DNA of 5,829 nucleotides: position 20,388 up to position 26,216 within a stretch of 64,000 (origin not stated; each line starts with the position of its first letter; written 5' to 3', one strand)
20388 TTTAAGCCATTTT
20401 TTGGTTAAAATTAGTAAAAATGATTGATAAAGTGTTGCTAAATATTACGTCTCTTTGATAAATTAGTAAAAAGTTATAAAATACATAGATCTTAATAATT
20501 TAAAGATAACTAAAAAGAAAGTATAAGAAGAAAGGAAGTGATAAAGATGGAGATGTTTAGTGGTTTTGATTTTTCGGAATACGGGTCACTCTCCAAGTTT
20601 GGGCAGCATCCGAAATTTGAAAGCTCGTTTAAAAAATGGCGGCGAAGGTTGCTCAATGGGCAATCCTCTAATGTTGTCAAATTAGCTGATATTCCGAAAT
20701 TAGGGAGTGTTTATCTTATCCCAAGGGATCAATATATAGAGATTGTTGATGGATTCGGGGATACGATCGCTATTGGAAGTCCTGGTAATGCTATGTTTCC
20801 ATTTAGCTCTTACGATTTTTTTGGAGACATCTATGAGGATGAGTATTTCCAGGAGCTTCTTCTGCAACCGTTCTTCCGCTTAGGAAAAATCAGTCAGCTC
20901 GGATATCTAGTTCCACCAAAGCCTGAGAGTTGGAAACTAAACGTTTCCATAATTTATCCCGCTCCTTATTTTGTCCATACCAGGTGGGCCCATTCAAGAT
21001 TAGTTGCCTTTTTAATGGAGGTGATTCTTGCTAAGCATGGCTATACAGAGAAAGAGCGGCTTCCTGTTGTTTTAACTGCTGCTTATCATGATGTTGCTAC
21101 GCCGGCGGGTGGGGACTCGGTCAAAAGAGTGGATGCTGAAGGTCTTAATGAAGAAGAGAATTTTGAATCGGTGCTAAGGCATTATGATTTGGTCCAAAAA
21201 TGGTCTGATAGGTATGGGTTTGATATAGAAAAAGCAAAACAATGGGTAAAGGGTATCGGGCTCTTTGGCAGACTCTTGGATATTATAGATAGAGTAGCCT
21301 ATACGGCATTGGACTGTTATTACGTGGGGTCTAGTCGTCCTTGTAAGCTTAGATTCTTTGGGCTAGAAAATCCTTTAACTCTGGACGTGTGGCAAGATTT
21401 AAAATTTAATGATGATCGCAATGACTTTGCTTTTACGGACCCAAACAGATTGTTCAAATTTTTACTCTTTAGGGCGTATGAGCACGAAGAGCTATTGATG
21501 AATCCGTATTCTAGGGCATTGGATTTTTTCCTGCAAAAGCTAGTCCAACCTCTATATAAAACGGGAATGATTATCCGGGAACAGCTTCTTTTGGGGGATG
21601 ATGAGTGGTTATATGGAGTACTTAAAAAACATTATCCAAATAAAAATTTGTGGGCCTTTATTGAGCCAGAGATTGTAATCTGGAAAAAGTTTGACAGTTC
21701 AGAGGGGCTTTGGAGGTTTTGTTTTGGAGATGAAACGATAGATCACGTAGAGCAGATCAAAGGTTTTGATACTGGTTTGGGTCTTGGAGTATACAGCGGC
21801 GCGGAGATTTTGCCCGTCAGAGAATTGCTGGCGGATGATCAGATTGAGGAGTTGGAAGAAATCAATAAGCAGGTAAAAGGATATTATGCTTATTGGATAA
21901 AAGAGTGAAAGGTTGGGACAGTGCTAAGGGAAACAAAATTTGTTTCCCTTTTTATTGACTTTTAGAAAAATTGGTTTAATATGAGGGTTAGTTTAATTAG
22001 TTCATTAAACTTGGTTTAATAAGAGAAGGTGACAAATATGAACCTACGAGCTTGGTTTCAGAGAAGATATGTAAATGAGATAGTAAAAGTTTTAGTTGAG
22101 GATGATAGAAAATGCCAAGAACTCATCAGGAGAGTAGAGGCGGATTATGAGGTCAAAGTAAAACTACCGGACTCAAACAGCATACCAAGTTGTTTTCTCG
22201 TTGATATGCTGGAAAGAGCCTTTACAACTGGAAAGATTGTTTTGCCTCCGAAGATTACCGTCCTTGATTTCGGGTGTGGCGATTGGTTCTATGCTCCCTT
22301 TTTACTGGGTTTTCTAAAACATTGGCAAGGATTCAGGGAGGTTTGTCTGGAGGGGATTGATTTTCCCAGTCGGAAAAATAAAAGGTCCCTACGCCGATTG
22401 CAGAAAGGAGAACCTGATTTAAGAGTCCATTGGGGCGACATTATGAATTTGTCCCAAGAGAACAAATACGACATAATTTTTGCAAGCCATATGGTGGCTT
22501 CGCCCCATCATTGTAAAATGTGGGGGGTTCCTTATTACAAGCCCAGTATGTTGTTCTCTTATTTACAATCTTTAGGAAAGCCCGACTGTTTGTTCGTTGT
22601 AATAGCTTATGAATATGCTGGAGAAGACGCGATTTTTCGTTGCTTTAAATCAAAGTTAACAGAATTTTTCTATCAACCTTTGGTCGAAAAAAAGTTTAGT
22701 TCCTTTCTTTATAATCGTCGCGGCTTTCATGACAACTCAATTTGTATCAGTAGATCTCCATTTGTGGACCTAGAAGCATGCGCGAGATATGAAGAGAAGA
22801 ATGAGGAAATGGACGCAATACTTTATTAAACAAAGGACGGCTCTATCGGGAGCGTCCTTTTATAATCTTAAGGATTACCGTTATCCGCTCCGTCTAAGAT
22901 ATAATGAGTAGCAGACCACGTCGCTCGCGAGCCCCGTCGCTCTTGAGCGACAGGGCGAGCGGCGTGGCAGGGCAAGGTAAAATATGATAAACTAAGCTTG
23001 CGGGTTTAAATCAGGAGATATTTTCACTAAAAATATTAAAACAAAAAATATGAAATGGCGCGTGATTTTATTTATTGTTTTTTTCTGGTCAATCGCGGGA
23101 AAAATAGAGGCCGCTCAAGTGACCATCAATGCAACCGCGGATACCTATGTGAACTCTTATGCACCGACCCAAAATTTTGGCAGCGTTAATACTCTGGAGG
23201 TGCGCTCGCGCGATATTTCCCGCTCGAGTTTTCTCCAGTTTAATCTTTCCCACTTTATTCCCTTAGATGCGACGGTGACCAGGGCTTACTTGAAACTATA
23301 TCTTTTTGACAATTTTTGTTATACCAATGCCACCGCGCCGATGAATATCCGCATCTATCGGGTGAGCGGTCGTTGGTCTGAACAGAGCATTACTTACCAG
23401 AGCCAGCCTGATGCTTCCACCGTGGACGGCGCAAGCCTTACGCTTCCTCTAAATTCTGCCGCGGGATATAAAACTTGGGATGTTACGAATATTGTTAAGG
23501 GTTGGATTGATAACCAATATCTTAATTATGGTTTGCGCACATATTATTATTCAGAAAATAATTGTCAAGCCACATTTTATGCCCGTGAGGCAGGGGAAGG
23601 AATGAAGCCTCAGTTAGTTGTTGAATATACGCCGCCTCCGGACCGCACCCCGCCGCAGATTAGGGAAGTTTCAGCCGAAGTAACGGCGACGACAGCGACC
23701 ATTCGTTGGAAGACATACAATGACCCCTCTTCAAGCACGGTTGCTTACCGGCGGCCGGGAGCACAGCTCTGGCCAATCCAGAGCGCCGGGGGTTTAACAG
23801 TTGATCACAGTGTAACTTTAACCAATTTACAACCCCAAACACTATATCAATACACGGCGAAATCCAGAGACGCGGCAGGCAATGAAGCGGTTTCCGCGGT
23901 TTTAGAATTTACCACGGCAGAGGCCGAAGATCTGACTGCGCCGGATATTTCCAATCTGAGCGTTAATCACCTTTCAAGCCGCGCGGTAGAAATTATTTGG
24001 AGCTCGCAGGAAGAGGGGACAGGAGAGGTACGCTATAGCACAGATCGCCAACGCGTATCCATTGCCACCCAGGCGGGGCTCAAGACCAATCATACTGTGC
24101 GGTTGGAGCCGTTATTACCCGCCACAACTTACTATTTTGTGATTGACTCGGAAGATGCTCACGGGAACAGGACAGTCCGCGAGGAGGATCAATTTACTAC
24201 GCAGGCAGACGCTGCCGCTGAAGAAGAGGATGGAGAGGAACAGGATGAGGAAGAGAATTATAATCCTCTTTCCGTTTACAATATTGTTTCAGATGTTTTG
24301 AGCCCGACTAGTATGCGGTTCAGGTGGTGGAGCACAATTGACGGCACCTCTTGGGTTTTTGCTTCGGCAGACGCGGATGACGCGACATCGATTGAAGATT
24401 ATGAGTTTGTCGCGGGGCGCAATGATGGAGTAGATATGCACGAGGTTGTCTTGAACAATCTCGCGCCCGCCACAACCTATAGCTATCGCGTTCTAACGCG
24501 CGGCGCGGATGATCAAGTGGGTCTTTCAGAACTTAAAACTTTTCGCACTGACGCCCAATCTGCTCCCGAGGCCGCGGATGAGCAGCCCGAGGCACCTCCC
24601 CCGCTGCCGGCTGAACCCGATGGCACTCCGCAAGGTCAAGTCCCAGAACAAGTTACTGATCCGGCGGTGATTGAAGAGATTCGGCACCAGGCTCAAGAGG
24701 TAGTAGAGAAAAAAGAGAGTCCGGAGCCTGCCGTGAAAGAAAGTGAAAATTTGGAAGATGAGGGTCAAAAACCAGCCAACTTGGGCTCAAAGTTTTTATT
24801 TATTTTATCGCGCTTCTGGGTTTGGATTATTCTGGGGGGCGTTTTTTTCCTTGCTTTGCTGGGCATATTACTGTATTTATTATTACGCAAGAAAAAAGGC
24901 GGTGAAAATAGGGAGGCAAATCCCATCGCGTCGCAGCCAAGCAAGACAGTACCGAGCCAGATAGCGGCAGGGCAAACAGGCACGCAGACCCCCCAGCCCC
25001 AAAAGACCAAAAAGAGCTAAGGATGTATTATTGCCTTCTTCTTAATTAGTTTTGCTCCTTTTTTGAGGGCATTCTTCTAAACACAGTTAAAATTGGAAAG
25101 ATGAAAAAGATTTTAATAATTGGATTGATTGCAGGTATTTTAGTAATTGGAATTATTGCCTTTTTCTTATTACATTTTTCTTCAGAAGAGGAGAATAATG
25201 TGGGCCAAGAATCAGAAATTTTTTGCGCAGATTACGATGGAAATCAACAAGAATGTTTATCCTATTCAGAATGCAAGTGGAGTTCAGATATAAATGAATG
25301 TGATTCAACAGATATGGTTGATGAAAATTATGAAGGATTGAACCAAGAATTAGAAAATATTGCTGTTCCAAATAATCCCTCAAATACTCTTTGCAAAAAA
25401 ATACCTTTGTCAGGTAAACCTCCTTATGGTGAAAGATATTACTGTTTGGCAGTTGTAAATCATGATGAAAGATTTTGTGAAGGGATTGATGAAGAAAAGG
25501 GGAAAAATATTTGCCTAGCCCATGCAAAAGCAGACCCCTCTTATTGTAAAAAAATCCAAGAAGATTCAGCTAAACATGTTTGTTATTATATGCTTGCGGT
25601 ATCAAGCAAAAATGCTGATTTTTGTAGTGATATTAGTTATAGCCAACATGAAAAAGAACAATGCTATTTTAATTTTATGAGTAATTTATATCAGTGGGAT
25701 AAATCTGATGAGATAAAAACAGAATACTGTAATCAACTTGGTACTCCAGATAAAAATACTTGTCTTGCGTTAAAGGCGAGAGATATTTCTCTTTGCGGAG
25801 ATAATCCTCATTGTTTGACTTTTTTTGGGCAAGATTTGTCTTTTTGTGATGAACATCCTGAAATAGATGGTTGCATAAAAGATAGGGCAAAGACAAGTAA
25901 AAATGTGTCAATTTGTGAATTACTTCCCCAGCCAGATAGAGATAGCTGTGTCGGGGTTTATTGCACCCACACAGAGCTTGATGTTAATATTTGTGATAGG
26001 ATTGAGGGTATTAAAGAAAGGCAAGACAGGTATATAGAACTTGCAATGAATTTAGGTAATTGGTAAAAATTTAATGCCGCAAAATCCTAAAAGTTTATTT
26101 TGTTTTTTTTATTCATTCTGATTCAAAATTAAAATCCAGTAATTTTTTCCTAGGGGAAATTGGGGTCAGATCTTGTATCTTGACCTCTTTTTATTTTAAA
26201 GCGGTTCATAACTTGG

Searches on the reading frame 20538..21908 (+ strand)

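Call 52: search_protein_families(library=pfam, proteins=[window:20538-21908:+], max_evalue=0.001)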
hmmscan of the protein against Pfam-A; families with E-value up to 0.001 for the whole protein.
window:20538-21908:+ (456 aa): 1 family
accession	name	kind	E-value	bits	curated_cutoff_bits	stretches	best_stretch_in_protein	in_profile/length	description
PF01966.28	HD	-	0.00052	20.7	22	1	149-221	1-87/116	HD domain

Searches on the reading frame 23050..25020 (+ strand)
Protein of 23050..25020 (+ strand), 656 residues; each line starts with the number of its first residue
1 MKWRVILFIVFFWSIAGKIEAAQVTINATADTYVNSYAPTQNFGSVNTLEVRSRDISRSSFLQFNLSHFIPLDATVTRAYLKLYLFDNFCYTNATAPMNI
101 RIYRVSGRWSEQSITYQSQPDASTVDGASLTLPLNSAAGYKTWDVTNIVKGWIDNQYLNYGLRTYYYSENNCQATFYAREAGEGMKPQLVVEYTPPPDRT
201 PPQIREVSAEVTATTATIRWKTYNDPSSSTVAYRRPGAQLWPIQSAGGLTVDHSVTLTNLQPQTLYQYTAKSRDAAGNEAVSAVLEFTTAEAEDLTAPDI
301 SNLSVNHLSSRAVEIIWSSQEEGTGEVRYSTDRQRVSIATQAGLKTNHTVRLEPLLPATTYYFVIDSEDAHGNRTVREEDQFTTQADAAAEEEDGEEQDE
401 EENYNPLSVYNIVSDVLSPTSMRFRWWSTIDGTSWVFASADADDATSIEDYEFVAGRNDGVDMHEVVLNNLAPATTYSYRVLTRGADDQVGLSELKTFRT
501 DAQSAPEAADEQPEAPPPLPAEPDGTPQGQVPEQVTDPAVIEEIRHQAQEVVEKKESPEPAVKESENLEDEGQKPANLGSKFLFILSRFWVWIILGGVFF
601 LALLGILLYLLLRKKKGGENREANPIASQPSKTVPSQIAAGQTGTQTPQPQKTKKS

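Call 12: search_protein_families(library=ncbifam, proteins=[window:23050-25020:+])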
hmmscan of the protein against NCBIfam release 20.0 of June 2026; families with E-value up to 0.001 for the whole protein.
window:23050-25020:+ (656 aa): 2 families
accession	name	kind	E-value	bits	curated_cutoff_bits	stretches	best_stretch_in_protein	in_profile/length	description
NF033679.1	DNRLRE_dom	domain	3.1e-34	118.4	34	1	30-192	1-164/164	DNRLRE domain-containing protein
NF045522.1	MXAN_2561_fam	equivalog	5.9e-05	22.7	150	1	187-287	158-256/304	MXAN_2561 family MXYO-CTERM-anchored protein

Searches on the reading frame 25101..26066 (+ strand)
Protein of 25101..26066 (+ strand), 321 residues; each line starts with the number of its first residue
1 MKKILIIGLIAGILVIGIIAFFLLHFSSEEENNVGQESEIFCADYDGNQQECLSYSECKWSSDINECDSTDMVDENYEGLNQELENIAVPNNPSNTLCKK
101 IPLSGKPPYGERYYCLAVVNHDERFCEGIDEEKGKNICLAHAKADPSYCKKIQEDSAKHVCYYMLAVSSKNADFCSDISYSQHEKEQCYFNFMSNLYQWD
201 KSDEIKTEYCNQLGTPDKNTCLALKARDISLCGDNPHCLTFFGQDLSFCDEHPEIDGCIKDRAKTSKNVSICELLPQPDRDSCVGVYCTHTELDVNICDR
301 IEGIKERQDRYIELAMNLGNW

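Call 12: search_protein_families(library=ncbifam, proteins=[window:25101-26066:+])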
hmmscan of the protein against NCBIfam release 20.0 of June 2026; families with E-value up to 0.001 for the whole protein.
window:25101-26066:+ (321 aa): 0 families

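Call 18: search_protein_families(library=pfam, proteins=[window:25101-26066:+], max_evalue=0.01)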
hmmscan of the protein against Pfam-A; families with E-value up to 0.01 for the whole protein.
window:25101-26066:+ (321 aa): 0 families

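Call 98: find_encoding_contigs(protein=window:25101-26066:+, flank=4000, max_places=6)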
Protein window:25101-26066:+ (321 aa): 2 contigs read that carry it; 2 places shown.
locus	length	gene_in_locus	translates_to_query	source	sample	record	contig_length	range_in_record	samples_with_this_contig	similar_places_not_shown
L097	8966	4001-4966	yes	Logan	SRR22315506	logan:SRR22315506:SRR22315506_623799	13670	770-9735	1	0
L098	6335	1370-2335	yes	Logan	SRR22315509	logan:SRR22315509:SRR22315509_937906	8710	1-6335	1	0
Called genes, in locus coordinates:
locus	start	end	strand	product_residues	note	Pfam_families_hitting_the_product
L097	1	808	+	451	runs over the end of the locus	-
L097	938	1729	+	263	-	-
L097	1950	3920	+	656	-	PF00688:TGFb_propeptide (weak), PF06848:Disaggr_repeat (faint), PF24517:CBM96, PF00041:fn3 (weak), PF16656:Pur_ac_phosph_N, PF25059:FN3_DSCAM-DSCAML_C (faint), PF16656:Pur_ac_phosph_N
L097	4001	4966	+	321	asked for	-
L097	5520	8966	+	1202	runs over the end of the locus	-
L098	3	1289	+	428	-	?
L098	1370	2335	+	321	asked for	-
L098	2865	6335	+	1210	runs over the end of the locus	-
